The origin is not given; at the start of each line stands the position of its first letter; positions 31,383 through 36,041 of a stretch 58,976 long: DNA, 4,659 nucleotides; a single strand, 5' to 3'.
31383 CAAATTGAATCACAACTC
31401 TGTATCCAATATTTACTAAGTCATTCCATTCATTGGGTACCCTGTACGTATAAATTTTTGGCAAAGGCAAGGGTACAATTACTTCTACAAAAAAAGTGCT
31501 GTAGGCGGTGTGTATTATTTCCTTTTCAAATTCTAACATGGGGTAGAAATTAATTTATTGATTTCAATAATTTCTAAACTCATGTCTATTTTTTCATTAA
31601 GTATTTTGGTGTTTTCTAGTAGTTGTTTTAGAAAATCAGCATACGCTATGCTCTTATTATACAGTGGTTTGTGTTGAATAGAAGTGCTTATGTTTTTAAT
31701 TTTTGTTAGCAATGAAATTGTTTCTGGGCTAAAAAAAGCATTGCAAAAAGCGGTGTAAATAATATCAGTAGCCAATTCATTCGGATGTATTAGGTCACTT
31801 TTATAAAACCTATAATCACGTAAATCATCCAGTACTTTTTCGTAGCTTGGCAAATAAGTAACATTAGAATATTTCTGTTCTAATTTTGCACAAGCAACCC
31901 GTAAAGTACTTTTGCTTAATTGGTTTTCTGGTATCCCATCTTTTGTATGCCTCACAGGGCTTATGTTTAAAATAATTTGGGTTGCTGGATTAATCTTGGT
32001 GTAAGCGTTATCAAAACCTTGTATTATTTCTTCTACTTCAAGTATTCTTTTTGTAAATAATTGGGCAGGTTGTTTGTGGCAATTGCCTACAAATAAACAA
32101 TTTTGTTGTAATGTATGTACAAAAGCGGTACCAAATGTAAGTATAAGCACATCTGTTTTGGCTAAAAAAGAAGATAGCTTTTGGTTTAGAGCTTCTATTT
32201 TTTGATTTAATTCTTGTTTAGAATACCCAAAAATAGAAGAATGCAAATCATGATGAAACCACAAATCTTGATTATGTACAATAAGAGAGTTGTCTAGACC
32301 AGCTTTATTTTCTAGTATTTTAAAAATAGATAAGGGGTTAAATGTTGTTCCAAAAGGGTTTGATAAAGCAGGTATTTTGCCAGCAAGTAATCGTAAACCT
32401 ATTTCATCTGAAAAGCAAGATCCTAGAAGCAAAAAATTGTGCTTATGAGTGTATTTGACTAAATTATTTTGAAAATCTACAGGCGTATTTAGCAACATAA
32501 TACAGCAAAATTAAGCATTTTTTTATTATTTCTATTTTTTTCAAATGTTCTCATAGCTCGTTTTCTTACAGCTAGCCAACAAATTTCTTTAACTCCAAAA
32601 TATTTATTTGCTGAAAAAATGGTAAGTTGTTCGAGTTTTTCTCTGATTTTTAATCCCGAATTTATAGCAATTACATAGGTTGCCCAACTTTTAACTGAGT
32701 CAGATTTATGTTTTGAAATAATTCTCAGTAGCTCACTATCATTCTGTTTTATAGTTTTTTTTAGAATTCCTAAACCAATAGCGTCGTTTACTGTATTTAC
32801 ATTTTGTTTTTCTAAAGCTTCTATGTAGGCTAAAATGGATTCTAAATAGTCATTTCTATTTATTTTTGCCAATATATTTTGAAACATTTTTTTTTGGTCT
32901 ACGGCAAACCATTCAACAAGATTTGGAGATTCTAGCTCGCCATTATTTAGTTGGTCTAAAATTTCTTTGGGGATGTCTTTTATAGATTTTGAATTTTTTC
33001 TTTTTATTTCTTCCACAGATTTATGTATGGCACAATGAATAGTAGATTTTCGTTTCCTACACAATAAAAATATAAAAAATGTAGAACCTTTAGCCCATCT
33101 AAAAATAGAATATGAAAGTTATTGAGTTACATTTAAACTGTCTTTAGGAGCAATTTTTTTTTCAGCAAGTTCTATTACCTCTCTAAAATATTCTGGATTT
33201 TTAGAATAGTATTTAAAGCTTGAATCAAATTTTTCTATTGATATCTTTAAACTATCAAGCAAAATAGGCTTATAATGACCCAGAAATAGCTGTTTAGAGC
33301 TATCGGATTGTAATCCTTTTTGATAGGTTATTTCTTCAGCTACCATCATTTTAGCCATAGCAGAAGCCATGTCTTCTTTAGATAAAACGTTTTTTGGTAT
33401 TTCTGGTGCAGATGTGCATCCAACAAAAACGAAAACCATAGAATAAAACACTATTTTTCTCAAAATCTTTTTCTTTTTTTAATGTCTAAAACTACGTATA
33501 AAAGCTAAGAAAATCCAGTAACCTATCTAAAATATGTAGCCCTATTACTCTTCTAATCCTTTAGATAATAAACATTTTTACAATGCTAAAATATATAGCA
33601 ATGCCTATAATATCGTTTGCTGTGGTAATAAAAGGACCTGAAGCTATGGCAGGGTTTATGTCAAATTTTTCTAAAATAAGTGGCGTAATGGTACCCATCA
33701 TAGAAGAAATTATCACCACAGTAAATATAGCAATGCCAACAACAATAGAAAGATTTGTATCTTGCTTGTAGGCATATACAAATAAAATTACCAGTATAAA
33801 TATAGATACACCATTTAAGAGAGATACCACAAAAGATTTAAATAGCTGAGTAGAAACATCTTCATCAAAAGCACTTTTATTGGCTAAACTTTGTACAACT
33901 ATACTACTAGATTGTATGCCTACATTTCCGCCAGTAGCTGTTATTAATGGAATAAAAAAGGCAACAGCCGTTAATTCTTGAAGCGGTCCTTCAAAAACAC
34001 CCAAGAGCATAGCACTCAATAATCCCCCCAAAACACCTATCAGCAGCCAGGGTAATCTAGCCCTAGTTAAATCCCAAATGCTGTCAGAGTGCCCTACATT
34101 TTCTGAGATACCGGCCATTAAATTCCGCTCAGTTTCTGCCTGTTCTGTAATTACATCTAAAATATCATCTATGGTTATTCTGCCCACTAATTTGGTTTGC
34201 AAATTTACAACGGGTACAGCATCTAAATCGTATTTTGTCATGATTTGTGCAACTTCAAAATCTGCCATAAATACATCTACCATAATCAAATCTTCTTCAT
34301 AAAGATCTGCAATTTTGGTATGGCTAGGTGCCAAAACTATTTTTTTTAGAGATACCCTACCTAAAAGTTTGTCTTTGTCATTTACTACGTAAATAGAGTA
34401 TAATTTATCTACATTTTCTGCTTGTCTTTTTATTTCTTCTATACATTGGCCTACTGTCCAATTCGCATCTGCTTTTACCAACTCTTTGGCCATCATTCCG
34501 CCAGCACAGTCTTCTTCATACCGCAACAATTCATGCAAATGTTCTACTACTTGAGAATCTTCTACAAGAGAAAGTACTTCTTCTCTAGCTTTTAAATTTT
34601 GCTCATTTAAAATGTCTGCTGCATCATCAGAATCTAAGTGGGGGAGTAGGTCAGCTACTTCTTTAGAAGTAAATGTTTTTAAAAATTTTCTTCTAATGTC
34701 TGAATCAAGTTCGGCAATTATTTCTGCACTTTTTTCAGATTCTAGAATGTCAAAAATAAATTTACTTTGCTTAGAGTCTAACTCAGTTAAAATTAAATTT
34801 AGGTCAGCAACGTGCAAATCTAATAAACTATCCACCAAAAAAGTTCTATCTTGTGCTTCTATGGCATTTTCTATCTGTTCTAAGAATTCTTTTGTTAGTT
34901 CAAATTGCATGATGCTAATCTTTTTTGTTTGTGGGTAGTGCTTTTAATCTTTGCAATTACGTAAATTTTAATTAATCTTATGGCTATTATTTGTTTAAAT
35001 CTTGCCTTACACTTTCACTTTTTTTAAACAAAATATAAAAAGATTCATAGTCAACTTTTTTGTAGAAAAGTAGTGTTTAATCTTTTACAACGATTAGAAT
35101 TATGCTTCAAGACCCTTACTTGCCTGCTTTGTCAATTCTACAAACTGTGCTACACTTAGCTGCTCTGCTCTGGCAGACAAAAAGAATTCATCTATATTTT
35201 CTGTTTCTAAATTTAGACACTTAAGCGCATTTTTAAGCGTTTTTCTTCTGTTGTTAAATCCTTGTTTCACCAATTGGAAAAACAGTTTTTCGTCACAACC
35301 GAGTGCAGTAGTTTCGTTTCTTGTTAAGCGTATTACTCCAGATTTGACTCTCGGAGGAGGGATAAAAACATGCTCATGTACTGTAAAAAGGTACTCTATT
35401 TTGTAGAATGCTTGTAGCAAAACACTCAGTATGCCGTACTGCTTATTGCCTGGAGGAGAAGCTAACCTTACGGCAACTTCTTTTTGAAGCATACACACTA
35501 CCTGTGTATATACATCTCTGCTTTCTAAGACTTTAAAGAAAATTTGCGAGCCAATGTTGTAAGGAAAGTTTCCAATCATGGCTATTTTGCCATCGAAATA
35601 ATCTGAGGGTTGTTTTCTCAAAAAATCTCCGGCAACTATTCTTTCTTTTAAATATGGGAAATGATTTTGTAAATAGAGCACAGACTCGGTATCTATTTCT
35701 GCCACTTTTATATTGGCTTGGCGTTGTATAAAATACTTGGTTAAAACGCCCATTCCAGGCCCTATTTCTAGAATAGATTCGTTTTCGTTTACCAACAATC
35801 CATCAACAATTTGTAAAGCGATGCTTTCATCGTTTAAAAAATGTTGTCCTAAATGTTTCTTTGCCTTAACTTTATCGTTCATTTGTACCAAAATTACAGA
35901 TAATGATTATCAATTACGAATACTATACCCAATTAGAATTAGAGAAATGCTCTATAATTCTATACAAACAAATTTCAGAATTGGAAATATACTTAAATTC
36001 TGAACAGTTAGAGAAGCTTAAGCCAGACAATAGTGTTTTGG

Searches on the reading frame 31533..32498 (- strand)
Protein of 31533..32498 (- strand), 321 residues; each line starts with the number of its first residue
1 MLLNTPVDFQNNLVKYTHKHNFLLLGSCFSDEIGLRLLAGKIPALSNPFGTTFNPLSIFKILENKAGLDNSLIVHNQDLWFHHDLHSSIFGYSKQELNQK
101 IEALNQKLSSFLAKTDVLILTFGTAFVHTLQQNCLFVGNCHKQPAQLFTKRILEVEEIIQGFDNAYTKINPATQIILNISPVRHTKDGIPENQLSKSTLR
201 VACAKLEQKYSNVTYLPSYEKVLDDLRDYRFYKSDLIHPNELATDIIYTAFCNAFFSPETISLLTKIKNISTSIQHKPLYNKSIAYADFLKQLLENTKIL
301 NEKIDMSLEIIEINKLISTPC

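Call 64: search_protein_families(library=pfam, proteins=[window:31533-32498:-], max_evalue=0.0001)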
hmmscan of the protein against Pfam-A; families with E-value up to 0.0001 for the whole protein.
window:31533-32498:- (321 aa): 1 family
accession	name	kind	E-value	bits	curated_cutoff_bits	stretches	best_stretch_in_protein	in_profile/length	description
PF08885.17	GSCFA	-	6.5e-73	245.8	25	1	22-251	2-237/237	GSCFA family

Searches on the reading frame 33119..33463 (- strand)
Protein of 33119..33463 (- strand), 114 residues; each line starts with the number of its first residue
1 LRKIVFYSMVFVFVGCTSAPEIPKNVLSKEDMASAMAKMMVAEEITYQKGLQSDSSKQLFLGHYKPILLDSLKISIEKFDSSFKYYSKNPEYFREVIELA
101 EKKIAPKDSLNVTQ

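Call 65: search_protein_families(library=pfam, proteins=[window:33119-33463:-], max_evalue=0.0001)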
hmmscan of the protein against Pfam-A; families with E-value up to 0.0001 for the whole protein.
window:33119-33463:- (114 aa): 1 family
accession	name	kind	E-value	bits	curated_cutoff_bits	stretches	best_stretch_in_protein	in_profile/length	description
PF14129.11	DUF4296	-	5.3e-12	46.6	27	1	23-105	1-82/87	Domain of unknown function (DUF4296)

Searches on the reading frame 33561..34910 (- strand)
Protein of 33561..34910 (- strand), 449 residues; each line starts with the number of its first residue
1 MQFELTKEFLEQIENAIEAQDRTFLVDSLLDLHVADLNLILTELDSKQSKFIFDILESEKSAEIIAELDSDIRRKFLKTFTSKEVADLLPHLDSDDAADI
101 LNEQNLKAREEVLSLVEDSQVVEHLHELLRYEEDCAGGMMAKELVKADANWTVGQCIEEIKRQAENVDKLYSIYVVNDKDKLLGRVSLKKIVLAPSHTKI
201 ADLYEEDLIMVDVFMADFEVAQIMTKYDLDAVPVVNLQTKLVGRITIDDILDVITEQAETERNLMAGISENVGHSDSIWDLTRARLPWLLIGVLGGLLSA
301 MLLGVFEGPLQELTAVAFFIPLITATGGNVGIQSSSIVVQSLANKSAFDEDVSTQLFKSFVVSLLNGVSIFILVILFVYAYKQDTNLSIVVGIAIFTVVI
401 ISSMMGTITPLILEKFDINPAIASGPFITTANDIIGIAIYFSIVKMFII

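Call 65: search_protein_families(library=pfam, proteins=[window:33561-34910:-], max_evalue=0.0001)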
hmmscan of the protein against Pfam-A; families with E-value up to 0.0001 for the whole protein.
window:33561-34910:- (449 aa): 3 families
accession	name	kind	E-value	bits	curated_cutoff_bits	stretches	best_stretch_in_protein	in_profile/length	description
PF01769.21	MgtE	-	6.8e-32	110.8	27.6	1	320-443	1-125/125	Divalent cation transporter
PF03448.22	MgtE_N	-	4.5e-18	66.1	25.9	1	32-134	1-102/102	MgtE intracellular N domain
PF00571.33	CBS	-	7.8e-14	52.2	24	1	202-255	3-56/57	CBS domain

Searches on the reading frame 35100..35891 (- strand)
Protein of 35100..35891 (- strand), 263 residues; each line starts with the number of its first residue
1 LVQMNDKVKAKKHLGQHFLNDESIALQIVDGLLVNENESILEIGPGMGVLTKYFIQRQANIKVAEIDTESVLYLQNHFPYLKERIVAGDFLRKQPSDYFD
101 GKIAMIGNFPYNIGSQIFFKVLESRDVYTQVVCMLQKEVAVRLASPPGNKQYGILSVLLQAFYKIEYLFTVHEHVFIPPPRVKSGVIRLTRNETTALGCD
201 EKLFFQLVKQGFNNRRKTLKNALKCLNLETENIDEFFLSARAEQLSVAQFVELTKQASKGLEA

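Call 65: search_protein_families(library=pfam, proteins=[window:35100-35891:-], max_evalue=0.0001)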
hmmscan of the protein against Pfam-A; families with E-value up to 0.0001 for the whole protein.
window:35100-35891:- (263 aa): 1 family
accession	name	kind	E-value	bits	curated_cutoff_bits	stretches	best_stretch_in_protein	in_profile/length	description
PF00398.26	RrnaAD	-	9.5e-51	172.8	24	1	9-256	3-260/263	Ribosomal RNA adenine dimethylase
